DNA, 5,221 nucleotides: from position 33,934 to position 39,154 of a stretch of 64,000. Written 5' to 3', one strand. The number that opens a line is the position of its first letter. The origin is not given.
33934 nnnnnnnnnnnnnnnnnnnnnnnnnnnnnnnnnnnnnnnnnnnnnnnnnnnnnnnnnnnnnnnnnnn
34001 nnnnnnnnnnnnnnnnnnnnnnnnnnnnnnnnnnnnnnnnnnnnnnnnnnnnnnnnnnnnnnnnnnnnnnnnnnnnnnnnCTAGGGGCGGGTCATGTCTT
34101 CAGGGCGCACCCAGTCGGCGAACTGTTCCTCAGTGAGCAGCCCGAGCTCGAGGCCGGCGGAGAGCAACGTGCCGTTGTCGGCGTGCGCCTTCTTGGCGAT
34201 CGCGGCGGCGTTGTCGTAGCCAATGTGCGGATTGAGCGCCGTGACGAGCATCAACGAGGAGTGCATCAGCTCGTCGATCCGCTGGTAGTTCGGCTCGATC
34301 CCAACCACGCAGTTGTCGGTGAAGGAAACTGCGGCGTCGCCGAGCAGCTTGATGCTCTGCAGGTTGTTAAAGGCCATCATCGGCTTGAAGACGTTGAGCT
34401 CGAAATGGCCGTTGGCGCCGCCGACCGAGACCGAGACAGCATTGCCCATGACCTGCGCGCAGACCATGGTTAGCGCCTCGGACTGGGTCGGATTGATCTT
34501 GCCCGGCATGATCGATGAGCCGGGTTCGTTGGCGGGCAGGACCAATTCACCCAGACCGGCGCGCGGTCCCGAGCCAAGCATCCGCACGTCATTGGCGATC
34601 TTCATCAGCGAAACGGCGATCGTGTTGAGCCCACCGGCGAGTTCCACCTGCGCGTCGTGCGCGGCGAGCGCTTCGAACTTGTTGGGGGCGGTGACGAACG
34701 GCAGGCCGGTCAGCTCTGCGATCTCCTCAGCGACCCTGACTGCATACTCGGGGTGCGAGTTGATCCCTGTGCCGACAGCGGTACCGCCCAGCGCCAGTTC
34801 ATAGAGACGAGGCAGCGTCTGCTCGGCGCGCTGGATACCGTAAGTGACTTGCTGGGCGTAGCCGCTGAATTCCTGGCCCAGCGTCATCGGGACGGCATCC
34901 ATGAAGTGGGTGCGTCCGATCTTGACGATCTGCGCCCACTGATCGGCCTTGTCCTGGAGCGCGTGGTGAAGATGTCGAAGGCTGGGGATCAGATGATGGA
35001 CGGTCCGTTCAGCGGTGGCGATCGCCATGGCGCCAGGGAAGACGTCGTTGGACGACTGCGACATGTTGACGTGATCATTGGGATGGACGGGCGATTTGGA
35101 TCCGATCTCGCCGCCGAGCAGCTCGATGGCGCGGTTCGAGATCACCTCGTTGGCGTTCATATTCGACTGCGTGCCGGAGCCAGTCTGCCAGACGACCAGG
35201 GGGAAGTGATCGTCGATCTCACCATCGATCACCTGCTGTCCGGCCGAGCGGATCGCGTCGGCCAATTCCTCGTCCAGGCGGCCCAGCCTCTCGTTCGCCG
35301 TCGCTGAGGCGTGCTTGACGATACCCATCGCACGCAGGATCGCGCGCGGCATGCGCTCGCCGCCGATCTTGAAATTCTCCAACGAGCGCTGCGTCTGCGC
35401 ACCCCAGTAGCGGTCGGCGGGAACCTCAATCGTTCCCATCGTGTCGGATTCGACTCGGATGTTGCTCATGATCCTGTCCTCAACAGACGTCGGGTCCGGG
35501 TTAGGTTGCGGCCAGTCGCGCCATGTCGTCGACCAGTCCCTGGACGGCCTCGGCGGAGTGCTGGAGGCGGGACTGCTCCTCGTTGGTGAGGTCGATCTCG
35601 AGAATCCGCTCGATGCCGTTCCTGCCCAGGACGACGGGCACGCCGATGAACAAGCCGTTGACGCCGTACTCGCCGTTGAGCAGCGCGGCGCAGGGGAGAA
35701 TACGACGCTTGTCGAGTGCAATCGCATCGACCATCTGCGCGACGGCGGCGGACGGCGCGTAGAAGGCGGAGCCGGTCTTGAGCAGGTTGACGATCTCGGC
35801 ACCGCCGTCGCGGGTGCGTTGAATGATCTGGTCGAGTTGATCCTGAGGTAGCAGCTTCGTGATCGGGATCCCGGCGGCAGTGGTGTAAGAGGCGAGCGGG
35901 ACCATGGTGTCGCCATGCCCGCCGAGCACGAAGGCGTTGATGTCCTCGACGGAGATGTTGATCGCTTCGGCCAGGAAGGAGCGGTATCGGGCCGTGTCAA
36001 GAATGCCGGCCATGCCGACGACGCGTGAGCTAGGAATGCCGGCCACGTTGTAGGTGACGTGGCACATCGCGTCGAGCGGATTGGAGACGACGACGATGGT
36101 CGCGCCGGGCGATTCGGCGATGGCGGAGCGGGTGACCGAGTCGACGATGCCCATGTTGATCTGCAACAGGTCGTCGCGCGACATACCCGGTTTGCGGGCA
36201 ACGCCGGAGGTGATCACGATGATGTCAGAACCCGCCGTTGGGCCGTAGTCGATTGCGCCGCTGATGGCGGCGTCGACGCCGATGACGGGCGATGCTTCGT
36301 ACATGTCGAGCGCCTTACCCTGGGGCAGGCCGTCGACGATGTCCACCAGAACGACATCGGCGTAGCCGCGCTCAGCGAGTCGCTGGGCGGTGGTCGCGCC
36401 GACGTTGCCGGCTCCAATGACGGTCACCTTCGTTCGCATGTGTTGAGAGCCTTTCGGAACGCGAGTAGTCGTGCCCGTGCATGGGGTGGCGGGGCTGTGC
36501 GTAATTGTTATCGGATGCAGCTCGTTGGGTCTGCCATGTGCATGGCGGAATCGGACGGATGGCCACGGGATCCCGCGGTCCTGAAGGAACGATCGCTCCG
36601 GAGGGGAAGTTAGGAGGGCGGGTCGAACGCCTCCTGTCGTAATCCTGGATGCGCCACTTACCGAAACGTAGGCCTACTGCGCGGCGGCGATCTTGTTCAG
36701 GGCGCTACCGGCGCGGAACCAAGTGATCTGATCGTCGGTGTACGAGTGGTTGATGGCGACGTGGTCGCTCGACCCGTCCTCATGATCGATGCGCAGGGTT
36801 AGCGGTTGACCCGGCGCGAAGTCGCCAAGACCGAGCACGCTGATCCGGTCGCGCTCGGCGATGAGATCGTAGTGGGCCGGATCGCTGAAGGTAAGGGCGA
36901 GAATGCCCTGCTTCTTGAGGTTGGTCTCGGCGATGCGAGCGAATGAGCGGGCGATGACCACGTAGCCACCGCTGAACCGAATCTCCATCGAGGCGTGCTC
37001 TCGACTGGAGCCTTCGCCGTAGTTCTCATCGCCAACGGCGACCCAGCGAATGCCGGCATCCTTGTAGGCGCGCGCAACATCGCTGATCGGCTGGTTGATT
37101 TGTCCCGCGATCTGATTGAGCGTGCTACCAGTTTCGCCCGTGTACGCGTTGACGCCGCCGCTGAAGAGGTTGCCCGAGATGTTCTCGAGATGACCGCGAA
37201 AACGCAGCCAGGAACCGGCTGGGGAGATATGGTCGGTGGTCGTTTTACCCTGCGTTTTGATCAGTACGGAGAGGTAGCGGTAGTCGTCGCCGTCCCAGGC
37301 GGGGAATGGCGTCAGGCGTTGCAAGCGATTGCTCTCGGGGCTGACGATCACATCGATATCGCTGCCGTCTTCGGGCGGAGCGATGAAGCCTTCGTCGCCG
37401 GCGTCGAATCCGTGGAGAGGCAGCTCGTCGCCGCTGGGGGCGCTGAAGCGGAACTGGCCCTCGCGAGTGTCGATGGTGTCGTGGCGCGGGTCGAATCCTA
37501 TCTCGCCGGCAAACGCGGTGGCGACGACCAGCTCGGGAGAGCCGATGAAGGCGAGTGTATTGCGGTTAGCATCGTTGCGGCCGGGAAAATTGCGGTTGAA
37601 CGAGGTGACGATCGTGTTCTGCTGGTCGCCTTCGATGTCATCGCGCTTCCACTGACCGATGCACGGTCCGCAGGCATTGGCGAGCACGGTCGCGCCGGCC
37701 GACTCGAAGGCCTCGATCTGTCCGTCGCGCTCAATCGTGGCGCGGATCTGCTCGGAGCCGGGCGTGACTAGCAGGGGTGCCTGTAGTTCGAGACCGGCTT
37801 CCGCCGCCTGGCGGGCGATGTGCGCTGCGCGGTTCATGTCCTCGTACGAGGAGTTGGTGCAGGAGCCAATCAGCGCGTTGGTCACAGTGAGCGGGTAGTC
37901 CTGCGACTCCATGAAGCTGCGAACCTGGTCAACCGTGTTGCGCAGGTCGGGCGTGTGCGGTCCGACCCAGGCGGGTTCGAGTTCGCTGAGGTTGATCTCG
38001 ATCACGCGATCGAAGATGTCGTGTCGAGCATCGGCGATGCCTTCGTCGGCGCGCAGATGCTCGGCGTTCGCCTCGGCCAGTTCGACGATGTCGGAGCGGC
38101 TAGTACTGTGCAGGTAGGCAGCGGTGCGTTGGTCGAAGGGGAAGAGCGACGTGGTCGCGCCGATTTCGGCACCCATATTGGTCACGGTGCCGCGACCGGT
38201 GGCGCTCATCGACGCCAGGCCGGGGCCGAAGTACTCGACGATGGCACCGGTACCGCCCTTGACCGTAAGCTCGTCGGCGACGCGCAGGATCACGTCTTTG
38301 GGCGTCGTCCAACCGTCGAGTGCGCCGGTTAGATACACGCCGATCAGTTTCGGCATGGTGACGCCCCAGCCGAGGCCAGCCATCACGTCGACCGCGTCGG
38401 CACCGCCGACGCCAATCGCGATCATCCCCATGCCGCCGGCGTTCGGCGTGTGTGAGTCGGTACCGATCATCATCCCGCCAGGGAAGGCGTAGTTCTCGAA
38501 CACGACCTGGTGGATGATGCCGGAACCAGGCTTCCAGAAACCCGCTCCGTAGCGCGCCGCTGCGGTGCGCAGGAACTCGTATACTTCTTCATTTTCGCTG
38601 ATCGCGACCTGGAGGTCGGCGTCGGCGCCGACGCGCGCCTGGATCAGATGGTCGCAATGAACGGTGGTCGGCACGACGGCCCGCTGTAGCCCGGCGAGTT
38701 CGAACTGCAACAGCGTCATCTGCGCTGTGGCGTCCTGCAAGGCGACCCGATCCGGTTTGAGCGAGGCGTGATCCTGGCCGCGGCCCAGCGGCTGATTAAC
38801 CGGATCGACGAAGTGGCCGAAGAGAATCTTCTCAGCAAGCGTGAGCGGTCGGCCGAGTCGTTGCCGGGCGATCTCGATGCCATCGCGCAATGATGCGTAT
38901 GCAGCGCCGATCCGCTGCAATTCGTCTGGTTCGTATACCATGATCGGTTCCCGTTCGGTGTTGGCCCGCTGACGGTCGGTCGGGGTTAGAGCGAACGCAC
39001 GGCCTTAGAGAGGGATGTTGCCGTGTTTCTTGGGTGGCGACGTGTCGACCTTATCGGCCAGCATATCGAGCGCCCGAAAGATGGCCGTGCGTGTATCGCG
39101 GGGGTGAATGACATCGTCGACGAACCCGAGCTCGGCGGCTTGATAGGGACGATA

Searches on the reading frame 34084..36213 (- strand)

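Call 27: search_protein_families(library=pfam, proteins=[window:34084-36213:-], max_evalue=0.0001)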
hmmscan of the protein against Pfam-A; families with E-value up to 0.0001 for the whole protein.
window:34084-36213:- (710 aa): 2 families
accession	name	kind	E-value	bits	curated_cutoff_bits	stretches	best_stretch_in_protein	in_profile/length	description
PF00206.25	Lyase_1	-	1e-110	370.5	27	1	260-590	1-312/312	Lyase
PF10415.14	FumaraseC_C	-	1e-23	83.9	32.5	1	656-709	1-54/54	Fumarase C C-terminus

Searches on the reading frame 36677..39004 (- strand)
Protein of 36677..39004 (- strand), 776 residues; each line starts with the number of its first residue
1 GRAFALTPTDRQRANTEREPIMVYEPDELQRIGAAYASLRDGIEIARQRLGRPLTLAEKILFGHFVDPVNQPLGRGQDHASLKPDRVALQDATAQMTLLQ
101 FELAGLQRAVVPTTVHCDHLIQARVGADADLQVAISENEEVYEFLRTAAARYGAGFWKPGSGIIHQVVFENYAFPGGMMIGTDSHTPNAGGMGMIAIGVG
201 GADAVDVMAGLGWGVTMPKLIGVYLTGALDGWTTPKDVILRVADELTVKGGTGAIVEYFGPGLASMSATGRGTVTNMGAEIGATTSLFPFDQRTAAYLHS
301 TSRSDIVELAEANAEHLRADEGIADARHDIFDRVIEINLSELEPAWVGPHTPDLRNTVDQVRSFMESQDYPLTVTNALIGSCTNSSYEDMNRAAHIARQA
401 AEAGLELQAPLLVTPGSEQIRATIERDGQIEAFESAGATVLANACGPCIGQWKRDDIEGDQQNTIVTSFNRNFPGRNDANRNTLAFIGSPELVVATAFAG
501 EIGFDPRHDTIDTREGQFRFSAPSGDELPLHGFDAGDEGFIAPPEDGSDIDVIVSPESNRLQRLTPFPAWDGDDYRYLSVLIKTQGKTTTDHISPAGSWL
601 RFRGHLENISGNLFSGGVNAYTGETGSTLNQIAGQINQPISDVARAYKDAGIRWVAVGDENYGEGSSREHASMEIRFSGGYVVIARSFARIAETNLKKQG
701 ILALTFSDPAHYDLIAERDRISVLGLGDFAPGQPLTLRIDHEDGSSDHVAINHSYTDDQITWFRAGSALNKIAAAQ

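Call 27: search_protein_families(library=pfam, proteins=[window:36677-39004:-], max_evalue=0.0001)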
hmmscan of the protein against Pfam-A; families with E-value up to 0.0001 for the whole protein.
window:36677-39004:- (776 aa): 2 families
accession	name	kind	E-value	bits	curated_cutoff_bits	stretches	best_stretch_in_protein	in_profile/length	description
PF00330.25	Aconitase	-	1.8e-136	456.3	28.7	1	59-500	2-463/463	Aconitase family (aconitate hydratase)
PF00694.25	Aconitase_C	-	6.1e-32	111.2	22.8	1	580-708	3-130/131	Aconitase C-terminal domain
